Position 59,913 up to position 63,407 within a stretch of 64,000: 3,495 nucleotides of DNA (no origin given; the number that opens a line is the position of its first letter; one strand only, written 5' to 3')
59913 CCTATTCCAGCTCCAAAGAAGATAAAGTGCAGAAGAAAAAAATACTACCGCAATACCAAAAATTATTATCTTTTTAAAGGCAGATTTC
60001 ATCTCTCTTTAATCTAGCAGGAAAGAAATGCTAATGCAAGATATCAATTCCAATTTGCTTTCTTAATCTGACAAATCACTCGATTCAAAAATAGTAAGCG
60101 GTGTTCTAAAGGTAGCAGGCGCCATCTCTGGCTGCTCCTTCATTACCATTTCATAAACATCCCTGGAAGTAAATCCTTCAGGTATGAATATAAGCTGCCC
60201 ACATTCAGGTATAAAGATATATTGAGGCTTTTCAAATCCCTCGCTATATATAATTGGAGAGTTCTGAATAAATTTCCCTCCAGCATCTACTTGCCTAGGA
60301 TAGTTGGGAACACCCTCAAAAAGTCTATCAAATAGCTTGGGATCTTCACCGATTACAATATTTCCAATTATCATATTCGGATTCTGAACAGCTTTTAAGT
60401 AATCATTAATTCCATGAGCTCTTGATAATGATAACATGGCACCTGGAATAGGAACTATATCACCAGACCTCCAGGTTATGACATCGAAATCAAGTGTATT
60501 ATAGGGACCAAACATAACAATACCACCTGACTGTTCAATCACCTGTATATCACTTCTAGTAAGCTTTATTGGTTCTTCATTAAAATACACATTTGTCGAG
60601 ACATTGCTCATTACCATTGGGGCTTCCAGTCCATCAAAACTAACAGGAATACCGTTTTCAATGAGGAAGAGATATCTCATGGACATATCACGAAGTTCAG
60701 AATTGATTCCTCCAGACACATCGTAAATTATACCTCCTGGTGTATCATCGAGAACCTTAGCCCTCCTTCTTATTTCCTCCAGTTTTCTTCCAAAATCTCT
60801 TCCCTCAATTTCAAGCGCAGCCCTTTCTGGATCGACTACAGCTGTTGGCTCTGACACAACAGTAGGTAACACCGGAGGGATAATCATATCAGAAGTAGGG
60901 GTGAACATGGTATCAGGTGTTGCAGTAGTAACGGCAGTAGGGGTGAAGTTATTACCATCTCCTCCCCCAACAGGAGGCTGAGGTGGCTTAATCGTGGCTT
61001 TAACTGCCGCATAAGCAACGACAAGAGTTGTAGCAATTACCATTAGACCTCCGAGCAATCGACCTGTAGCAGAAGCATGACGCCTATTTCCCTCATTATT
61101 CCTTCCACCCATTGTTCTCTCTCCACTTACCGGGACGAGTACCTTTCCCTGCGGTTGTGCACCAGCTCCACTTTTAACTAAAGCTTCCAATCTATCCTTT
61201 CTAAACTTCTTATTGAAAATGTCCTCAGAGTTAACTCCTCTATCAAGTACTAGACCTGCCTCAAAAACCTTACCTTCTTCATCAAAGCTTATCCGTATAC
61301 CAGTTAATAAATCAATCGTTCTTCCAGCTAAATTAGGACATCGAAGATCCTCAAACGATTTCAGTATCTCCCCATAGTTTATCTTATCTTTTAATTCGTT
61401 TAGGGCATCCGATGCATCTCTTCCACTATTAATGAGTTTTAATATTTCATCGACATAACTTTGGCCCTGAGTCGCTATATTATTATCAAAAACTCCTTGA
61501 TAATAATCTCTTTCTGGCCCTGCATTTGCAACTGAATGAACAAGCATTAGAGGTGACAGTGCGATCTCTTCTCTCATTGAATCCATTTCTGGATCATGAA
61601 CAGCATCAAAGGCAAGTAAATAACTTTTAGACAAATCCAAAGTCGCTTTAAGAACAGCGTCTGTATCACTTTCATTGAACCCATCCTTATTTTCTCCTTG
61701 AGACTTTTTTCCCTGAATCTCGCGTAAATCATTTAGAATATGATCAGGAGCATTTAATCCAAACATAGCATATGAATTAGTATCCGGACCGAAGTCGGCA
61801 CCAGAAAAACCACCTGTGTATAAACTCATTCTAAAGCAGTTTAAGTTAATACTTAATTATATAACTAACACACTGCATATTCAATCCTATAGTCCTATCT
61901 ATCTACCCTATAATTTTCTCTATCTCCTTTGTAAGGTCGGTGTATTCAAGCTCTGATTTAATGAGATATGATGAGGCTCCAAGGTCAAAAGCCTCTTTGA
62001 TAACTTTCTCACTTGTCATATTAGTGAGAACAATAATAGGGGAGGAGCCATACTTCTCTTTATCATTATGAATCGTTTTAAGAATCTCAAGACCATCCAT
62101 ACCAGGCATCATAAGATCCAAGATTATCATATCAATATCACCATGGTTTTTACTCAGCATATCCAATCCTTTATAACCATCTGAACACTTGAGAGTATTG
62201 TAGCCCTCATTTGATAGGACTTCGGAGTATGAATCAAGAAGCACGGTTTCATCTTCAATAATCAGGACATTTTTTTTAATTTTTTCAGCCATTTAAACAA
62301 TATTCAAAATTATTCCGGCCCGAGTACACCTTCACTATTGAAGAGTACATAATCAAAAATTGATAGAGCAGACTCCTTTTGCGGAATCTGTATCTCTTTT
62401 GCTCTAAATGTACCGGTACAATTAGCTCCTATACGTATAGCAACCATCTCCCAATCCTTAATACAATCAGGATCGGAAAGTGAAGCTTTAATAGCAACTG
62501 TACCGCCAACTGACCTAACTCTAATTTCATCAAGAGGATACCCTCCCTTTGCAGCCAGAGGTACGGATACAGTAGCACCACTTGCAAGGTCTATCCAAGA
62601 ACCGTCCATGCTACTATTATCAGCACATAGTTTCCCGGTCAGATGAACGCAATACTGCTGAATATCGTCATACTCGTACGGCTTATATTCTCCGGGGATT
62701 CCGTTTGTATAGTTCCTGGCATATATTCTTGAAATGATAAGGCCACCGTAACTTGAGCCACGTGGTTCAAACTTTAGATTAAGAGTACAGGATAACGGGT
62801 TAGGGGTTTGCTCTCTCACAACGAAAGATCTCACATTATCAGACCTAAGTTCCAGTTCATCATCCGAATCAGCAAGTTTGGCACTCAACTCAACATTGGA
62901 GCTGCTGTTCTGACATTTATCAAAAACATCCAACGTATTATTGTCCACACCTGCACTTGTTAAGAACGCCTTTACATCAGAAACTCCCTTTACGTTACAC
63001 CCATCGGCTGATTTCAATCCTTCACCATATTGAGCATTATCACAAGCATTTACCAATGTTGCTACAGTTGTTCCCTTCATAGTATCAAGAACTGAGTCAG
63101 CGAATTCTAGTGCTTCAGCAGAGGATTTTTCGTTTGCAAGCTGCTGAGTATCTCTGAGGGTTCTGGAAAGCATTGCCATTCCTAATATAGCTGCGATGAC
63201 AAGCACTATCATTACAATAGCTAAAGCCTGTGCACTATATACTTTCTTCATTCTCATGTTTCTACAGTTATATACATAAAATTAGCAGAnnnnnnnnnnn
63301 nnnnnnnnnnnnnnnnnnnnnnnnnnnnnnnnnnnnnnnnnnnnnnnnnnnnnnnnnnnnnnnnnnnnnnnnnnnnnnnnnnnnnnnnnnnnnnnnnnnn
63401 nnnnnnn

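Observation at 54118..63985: Type IV pilus-like locus with embedded CheY receiver and three large uncharacterised envelope proteins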

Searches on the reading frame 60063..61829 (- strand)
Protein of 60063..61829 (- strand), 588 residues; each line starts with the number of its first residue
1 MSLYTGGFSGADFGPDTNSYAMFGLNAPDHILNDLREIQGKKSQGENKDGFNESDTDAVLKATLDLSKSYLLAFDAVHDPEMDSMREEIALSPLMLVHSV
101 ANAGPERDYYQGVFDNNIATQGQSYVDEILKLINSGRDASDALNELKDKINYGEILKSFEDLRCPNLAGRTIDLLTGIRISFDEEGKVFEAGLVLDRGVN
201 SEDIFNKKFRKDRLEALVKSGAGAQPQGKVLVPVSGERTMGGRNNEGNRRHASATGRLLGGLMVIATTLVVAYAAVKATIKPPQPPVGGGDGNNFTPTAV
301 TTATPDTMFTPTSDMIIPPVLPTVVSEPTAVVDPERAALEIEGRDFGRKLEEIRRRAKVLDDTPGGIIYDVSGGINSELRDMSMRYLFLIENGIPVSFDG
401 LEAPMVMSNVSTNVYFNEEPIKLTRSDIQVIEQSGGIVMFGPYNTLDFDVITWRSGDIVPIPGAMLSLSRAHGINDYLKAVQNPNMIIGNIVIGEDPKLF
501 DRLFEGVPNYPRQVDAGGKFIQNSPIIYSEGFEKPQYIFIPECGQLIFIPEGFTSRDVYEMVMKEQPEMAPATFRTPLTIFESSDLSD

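Call 3: search_protein_families(library=pfam, proteins=[window:60063-61829:-], max_evalue=0.1)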
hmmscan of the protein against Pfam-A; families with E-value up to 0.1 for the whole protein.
window:60063-61829:- (588 aa): 0 families

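Call 4: search_protein_families(library=ncbifam, proteins=[window:60063-61829:-], max_evalue=0.1)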
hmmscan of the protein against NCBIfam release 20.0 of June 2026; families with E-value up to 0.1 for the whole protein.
window:60063-61829:- (588 aa): 0 families

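Call 13: find_homologous_proteins(query=window:60063-61829:-)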
Query window:60063-61829:- (588 aa): 1 proteins with E <= 0.001 among 8000 candidates.
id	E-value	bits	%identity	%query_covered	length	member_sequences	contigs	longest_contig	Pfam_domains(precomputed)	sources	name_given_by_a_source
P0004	0.0e+0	1323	100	100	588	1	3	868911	-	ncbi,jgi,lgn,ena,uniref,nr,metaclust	ncbi:MAG: hypothetical protein UT34_C0001G0256 [candidate division WS6 bacterium GW2011_GWF2_39_15]|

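Call 101: search_solved_structures(query=window:60063-61829:-, max_evalue=1)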
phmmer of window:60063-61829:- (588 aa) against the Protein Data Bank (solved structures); distinct sequences matched with E-value up to 1: 3.
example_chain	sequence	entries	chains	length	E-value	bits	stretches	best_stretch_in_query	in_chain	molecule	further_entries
2xu0_A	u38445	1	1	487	0.24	12.7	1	106-160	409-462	ERYTHROCYTE MEMBRANE PROTEIN 1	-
2yk0_A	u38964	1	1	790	0.44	11.8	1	106-160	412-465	ERYTHROCYTE MEMBRANE PROTEIN 1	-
7a23_n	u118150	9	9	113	0.81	11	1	188-236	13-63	P2 | Uncharacterized protein At2g27730, mitochondrial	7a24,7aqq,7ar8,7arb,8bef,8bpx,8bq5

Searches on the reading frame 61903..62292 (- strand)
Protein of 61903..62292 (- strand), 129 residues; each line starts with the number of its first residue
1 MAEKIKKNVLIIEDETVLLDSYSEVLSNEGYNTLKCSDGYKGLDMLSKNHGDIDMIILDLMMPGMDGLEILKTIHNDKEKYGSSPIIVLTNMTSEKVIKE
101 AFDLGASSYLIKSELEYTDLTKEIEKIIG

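Call 3: search_protein_families(library=pfam, proteins=[window:61903-62292:-], max_evalue=0.1)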
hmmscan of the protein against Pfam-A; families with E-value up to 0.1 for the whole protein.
window:61903-62292:- (129 aa): 3 families
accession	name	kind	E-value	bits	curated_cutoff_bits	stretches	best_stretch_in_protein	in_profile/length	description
PF00072.30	Response_reg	-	5.5e-24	84.9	30.2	1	9-121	1-107/111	Response regulator receiver domain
PF12847.13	Methyltransf_18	-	0.088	13.2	27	1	28-114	60-138/151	Methyltransferase domain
PF22563.2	iREC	-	0.092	13.2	27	0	44-100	40-100/115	Inactive Receiver domain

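Call 4: search_protein_families(library=ncbifam, proteins=[window:61903-62292:-], max_evalue=0.1)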
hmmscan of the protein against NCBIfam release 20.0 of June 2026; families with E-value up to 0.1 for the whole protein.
window:61903-62292:- (129 aa): 104 families (the best 25 are shown)
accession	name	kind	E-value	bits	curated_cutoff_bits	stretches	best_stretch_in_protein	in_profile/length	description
NF045505.1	RR_RssB_Pseudo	equivalog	4.1e-18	65.6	700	1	6-113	5-107/394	two-component system response regulator RssB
TIGR01387.1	cztR_silR_copR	subfamily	1.5e-17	64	279.2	1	9-124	1-110/218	heavy metal response regulator transcription factor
NF040689.1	MtrAB_MtrA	equivalog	3.7e-16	59.1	300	1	9-113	1-99/219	MtrAB system response regulator MtrA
NF051850.1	RespRegRprY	equivalog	4.4e-16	59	370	1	3-128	3-120/234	response regulator transcription factor RprY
NF007969.0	PRK10693.1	equivalog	6.2e-16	58.3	329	1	5-124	6-120/337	two-component system response regulator RssB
NF033120.0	vanR_FM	exception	1.1e-15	58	460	1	8-113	5-104/231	vancomycin resistance response regulator transcription factor, VanR-F/VanR-M family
NF052313.1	T9SS_RR_PorX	equivalog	1.6e-15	56.9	300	1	8-112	2-101/513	T9SS response regulator signal transducer PorX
NF033117.2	vanR_ACDEGLN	exception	6.6e-15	55.3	350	1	9-112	1-98/226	VanR-ABDEGLN family response regulator transcription factor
NF041734.1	resp_reg_RppA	equivalog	1.6e-14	53.8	250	1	9-113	3-104/229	two-component system response regulator RppA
TIGR02154.1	PhoB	equivalog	1.7e-14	53.7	296.2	1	6-112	2-105/226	phosphate regulon transcriptional regulator PhoB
NF008567.0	PRK11517.1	equivalog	2.4e-14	53.2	353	1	9-113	3-101/223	response regulator transcription factor HprR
NF045991.1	RespRegCtrARhodob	equivalog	3.2e-14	53.2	350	1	9-127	3-115/224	response regulator transcription factor CtrA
NF041733.1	resp_reg_CseB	equivalog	5.6e-14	52.1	350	1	8-113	2-101/228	two-component system response regulator CseB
NF007135.0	PRK09581.1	equivalog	6.2e-14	51.7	474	1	9-113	5-106/457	PleD family two-component system response regulator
NF053854.1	RespRegPhoBBctds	equivalog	6.8e-14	51.8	270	1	9-112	1-100/225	two-component system response regulator PhoB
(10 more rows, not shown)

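Call 97: search_solved_structures(query=window:61903-62292:-, max_evalue=1e-10)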
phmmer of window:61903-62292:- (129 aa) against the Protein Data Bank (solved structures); distinct sequences matched with E-value up to 1e-10: 39.
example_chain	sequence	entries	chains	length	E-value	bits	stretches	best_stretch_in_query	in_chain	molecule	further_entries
9xzo_A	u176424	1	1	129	2.1e-15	60.3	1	8-129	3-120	De novo protein M1X0B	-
6ifh_A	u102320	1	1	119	5.9e-15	58.9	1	7-113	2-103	Sporulation initiation phosphotransferase F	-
6azr_B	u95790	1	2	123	1.1e-13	54.8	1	6-112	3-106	Chemotaxis regulator-transmits chemoreceptor signals to flagelllar motor components CheY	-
4ja2_A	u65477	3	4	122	1.3e-13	54.6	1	6-112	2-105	Response regulator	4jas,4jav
3dge_C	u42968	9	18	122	1.3e-13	54.6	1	6-112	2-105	Response regulator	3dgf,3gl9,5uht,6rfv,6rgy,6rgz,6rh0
1pey_A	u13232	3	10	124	1.9e-13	54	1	7-113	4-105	Sporulation initiation phosphotransferase F | SPORULATION RESPONSE REGULATORY PROTEIN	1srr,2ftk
1f51_E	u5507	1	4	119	2.6e-13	53.6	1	8-113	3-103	SPORULATION INITIATION PHOSPHOTRANSFERASE F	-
4hnq_A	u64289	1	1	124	2.6e-13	53.6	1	8-127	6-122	Chemotaxis protein CheY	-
3q15_C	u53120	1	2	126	4.2e-13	52.9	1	6-113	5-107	Sporulation initiation phosphotransferase F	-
3to5_A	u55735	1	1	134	4.4e-13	52.8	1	8-127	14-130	CheY homolog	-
4hns_A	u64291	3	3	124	4.5e-13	52.8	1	8-127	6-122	Chemotaxis protein CheY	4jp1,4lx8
1fsp_A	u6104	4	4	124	5e-13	52.7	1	7-113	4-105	STAGE 0 SPORULATION PROTEIN F | SPORULATION RESPONSE REGULATORY PROTEIN | Sporulation initiation phosphotransferase F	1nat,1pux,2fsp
9lbr_A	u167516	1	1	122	9e-13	51.8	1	6-112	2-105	Response regulator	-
2jvi_A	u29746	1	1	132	1.5e-12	51.1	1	7-112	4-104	Sporulation initiation phosphotransferase F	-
3f7n_A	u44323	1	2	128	1.7e-12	51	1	8-122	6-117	Chemotaxis protein cheY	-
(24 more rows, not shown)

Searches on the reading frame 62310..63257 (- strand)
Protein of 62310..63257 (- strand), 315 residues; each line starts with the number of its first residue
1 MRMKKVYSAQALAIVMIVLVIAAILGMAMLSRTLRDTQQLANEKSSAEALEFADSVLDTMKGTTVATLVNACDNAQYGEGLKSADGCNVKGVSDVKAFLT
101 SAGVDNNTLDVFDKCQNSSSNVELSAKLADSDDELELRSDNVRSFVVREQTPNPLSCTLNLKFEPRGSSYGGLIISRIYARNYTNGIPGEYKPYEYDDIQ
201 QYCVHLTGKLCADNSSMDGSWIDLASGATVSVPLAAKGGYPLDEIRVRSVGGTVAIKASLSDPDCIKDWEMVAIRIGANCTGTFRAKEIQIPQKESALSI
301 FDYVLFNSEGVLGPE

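Call 3: search_protein_families(library=pfam, proteins=[window:62310-63257:-], max_evalue=0.1)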
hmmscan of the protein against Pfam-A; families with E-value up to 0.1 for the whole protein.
window:62310-63257:- (315 aa): 0 families

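Call 4: search_protein_families(library=ncbifam, proteins=[window:62310-63257:-], max_evalue=0.1)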
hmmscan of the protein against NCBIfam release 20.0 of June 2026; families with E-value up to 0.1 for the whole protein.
window:62310-63257:- (315 aa): 1 family
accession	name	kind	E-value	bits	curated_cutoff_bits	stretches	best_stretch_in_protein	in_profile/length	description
NF037980.1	T2SS_GspK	equivalog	0.044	13.3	130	1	11-60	5-54/307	type II secretion system minor pseudopilin GspK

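Call 58: find_homologous_proteins(query=window:62310-63257:-)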
Query window:62310-63257:- (315 aa): 44 proteins with E <= 0.001 among 2981 candidates.
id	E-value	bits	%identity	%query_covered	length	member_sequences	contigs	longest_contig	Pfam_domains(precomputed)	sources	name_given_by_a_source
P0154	6.3e-203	690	100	99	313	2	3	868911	-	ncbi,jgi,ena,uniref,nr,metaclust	ncbi:MAG: hypothetical protein UT34_C0001G0258 [candidate division WS6 bacterium GW2011_GWF2_39_15]|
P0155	5.8e-141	487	70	100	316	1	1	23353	-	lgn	-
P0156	2.8e-140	485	69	100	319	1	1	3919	-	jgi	jgi:hypothetical protein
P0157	8.2e-140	483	69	100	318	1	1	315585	-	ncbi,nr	ncbi:hypothetical protein HYV12_00410 [Candidatus Dojkabacteria bacterium]|nr:hypothetical protein [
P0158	7.6e-137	473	66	100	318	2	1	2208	-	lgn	-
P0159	6.1e-133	460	66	99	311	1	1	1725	-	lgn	-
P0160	4.6e-112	392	55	100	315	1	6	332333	-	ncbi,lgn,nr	ncbi:hypothetical protein IT417_02310 [bacterium]|nr:hypothetical protein [bacterium]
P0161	1.8e-110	387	53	99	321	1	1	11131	-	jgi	-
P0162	9.2e-110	384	56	99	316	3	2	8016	-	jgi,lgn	jgi:hypothetical protein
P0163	1.2e-108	381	55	99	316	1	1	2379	-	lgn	-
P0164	1.5e-108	380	54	99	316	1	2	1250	-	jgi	jgi:hypothetical protein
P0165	5.2e-108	379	55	100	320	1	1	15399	-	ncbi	-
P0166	8.7e-108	378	55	98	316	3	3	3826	-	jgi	jgi:hypothetical protein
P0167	1.2e-107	377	56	100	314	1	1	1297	-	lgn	-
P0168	1.5e-107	377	53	99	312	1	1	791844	-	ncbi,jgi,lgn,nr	ncbi:hypothetical protein M0R04_03750 [Candidatus Dojkabacteria bacterium]|jgi:hypothetical protein|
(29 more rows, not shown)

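Call 64: search_solved_structures(query=A10, max_evalue=10)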
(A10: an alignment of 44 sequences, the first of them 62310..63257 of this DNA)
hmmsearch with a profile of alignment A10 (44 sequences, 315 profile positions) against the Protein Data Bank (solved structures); distinct sequences matched with E-value up to 10: 5.
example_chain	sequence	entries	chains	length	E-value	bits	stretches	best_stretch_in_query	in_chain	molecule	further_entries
6fad_A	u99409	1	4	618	0.8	12.1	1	74-123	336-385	SRSF protein kinase 1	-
1ggq_A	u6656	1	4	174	1.9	10.8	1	49-113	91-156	OUTER SURFACE PROTEIN C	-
7uij_C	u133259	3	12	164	2.1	10.7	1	49-112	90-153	Outer surface protein C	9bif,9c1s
24js_A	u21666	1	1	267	2.2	10.6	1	12-48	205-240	Ion transport protein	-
9uc4_A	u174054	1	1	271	2.3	10.6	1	12-48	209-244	Ion transport protein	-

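Call 72: predict_structure(alignment_id=A10)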
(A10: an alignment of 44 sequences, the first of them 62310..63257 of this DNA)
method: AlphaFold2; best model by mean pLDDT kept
length: 315 residues; sequences in the alignment: 44
mean_pLDDT: 80.9   pTM: 0.67
mean pLDDT of the five models: 80.9, 80.3, 80.3, 79.5, 75.2
residues with pLDDT >= 90: 63; 70-90: 204; 50-70: 43; < 50: 5
segments of 3 or more residues with pLDDT < 50: 1-3
pLDDT, mean of each block of 10 residues (from residue 1): 56 90 92 80 75 78 80 80 83 81 69 63 85 86 86 90 91 90 84 84 89 75 92 90 90 91 86 83 79 69 55 52
secondary structure, 60 per line:
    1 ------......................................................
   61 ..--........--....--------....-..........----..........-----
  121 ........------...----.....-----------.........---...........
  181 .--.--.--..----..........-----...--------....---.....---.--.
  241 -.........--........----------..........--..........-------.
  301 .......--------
elements in order: H7-62 H65-72 E87-90 H92-101 H106-115 E121-128 E135-137 E142-146 E158-166 E170-181 E199-205 E222-225 E229-233 E242-250 E253-260 E271-280 E283-292 H300-307

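Call 89: fold_search(model_id=the predicted structure, library=pdb)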
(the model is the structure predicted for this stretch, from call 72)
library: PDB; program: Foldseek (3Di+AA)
matches with E <= 10: 598; with E <= 0.001: 0
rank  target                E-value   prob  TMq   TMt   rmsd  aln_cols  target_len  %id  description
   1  4we2                  5.2e-03  0.09  0.09  0.10  19.7       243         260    8  Donor strand complemented FaeG of F4ab fimbriae (released 2015-02-04)
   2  6r3m_A                7.8e-03  0.97  0.24  0.40   7.3       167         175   10  Family 11 Carbohydrate-Binding Module from Clostridium thermocellum in complex with beta-1,3-1,4-mixed-linked tetrasac (released 2020-02-05)
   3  6rj0_A                7.8e-03  0.35  0.13  0.23  15.7       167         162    6  Atlantic Cod Nervous Necrosis Virus-Like Particle produced in Nicotiana benthamiana (released 2019-07-17)
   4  4wem_A                2.0e-02  0.06  0.08  0.09  20.7       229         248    7  Co-complex structure of the F4 fimbrial adhesin FaeG variant ac with llama single domain antibody V1 (released 2015-02-04)
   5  5wtf_A                2.2e-02  0.84  0.21  0.28  10.3       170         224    6  Cryo-EM structure for Hepatitis A virus empty particle (released 2017-01-25)
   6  4weu_A                2.2e-02  0.06  0.08  0.09  20.1       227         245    7  Co-complex structure of the F4 fimbrial adhesin FaeG variant ad with llama single domain antibody V3 (released 2015-02-04)
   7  5lf2_B                2.5e-02  0.97  0.24  0.25   6.5       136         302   13  Crystal structure of laminin beta2 LE5-LF-LE6 (released 2016-07-27)
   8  5net_3                2.5e-02  0.33  0.18  0.24  17.6       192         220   11  Localised Reconstruction of Integrin alpha V beta 6 bound to Foot and Mouth Disease Virus O1 Manisa - Pose A. (released 2017-06-21)
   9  5lf2_A                2.8e-02  0.98  0.23  0.24   6.6       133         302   15  Crystal structure of laminin beta2 LE5-LF-LE6 (released 2016-07-27)
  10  3zue_A                3.9e-02  0.38  0.20  0.13  14.7       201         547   10  Rabbit Hemorrhagic Disease Virus (RHDV)capsid protein (released 2012-05-23)
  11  6ouu_B                4.1e-02  0.51  0.22  0.15  14.4       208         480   10  Symmetric reconstruction of human norovirus GII.4 Minerva strain VLP in T=4 symmetry (released 2019-06-26)
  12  5jzg_B                4.6e-02  0.60  0.21  0.27   7.7       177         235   11  CryoEM structure of the native empty particle of a human rhinovirus C (released 2016-07-13)
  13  3vl8                  4.9e-02  0.44  0.20  0.27  10.4       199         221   10  Crystal structure of XEG (released 2012-04-18)
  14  7s9w_A                5.2e-02  0.08  0.12  0.04  22.3       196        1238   12  Structure of DrmAB:ADP:DNA complex (released 2022-06-15)
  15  1h0b_A                7.7e-02  0.18  0.16  0.20  15.3       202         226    8  Endoglucanase cel12A from Rhodothermus marinus (released 2003-06-12)
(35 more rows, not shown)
